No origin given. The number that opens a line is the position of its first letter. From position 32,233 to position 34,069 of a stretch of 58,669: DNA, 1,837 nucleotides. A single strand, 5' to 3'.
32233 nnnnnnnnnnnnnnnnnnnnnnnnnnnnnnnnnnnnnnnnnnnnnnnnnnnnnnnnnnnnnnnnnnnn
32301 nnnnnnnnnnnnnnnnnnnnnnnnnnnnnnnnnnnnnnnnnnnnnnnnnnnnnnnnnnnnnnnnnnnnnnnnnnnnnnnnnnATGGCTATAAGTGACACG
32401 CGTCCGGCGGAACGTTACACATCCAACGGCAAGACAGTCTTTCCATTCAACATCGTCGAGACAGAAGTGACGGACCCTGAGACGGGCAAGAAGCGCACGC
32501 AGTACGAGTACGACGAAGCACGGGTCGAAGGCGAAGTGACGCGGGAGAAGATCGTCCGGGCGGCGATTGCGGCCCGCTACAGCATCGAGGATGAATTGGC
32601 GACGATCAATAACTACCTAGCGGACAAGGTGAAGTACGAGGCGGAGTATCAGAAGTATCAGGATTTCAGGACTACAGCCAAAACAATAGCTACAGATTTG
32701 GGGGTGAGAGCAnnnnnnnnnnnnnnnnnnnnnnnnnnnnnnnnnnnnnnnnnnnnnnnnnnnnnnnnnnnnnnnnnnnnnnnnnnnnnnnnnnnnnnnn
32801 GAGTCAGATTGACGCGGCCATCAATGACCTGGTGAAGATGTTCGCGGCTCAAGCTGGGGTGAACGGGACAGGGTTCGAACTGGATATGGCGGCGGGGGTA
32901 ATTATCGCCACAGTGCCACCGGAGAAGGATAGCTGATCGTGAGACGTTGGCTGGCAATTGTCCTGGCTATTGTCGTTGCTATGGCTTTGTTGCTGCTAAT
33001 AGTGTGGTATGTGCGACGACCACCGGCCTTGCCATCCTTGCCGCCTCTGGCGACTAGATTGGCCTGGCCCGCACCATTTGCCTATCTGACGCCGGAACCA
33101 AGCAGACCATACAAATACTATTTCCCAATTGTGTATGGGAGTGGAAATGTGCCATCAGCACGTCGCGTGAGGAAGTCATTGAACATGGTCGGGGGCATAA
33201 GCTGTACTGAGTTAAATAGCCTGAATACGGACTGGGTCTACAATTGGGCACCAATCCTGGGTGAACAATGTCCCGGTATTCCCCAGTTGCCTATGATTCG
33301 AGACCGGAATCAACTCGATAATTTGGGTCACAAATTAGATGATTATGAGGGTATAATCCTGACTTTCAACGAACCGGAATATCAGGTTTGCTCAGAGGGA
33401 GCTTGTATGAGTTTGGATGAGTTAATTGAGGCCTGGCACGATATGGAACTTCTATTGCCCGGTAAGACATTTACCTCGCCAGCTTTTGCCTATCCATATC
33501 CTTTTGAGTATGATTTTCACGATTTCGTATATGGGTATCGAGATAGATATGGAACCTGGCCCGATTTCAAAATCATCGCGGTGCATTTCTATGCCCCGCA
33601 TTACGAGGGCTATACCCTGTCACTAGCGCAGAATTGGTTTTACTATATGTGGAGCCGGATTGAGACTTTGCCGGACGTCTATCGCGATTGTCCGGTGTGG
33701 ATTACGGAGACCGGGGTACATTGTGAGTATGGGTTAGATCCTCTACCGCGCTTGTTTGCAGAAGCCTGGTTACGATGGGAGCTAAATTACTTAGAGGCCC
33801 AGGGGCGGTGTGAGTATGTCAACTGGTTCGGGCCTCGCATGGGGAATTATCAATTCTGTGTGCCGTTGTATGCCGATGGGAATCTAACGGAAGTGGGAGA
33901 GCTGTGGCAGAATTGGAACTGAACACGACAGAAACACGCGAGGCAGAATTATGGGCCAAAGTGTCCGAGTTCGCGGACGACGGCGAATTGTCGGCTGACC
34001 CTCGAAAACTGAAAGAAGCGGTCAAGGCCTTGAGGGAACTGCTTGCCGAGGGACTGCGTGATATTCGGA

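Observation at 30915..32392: Diversity-generating retroelement diversifying the C-terminus of the 985-aa tail fiber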

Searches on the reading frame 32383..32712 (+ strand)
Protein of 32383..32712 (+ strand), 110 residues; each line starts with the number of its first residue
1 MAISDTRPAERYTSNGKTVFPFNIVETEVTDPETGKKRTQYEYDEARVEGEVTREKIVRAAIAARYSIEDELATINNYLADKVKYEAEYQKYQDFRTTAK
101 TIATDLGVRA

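Call 5: search_protein_families(library=pfam, proteins=[window:32383-32712:+], max_evalue=0.01)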
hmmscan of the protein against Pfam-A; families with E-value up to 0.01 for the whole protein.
window:32383-32712:+ (110 aa): 0 families

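Call 17: search_protein_families(library=padloc, proteins=[window:32383-32712:+], max_evalue=0.01)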
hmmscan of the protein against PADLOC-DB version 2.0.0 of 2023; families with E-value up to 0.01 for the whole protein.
window:32383-32712:+ (110 aa): 0 families

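Call 18: search_protein_families(library=ncbifam, proteins=[window:32383-32712:+], max_evalue=0.01)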
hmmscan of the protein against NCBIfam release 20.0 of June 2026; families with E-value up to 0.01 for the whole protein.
window:32383-32712:+ (110 aa): 0 families

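Call 38: search_protein_families(library=phrogs, proteins=[window:32383-32712:+], max_evalue=0.001)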
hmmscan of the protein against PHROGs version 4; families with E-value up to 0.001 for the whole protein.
window:32383-32712:+ (110 aa): 1 family
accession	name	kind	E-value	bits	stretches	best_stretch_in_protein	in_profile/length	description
phrog_11557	-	unknown function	9.9e-09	36.3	1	2-102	3-115/130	-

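Call 54: search_protein_families(library=pfam, proteins=[window:32383-32712:+], max_evalue=1)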
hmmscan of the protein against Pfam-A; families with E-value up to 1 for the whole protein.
window:32383-32712:+ (110 aa): 1 family
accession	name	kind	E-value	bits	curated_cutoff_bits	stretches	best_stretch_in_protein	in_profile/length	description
PF05593.20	RHS_repeat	-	0.038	14.8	22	1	27-46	8-25/38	RHS Repeat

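Call 60: search_protein_families(library=pfam, alignment_id=A4, max_evalue=0.5)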
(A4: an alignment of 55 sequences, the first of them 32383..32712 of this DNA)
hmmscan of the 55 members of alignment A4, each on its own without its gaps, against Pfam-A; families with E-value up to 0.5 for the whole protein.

A. member 1, window:32383-32712:+ (110 aa): 1 family
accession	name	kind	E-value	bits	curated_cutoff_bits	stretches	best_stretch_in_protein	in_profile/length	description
PF05593.20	RHS_repeat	-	0.038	14.8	22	1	27-46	8-25/38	RHS Repeat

B. families by the number of members that match (of 55 scanned): 47 families (the first 25 are shown)
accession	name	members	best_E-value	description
PF08486.15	SpoIID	1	3e-16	Stage II sporulation protein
PF01844.29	HNH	1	5.8e-08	HNH endonuclease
PF14279.12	HNH_5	1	1.1e-05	HNH endonuclease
PF08792.16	A2L_zn_ribbon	1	2.5e-05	A2L zinc ribbon domain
PF08570.15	DUF1761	1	0.0041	Protein of unknown function (DUF1761)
PF15616.11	TerY_C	1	0.005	TerY-C metal binding domain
PF07690.21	MFS_1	1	0.0076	Major Facilitator Superfamily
PF09900.14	DUF2127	1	0.0076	Predicted membrane protein (DUF2127)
PF19183.5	DUF5865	1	0.0083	Family of unknown function (DUF5865)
PF13887.11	MYRF_ICA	1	0.01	Myelin regulatory factor ICA domain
PF04480.18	DUF559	1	0.011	Protein of unknown function (DUF559)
PF05190.23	MutS_IV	1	0.012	MutS family domain IV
PF05036.18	SPOR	1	0.012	SPOR domain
PF25026.1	Asd-4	1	0.012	Asd-4-like domain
PF05191.20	ADK_lid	1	0.015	Adenylate kinase, active site lid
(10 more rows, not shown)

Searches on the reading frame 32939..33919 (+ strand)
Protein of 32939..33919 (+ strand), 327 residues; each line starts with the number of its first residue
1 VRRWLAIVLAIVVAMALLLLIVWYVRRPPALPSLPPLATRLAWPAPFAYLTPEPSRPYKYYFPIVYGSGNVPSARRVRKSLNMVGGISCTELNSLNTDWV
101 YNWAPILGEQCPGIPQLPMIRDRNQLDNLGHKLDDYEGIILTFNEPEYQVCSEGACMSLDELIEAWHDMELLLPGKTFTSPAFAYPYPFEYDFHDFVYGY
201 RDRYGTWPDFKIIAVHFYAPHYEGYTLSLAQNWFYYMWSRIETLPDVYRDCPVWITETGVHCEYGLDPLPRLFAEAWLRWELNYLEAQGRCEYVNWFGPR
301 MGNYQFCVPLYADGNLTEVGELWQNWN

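Call 5: search_protein_families(library=pfam, proteins=[window:32939-33919:+], max_evalue=0.01)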
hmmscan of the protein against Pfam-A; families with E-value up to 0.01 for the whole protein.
window:32939-33919:+ (327 aa): 1 family
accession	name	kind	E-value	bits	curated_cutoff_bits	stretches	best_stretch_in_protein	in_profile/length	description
PF11790.14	Glyco_hydro_cc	-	3.3e-13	50.2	21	1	93-321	16-235/237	Glycosyl hydrolase catalytic core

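Call 38: search_protein_families(library=phrogs, proteins=[window:32939-33919:+], max_evalue=0.001)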
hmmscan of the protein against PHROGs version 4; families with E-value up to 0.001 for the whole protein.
window:32939-33919:+ (327 aa): 0 families
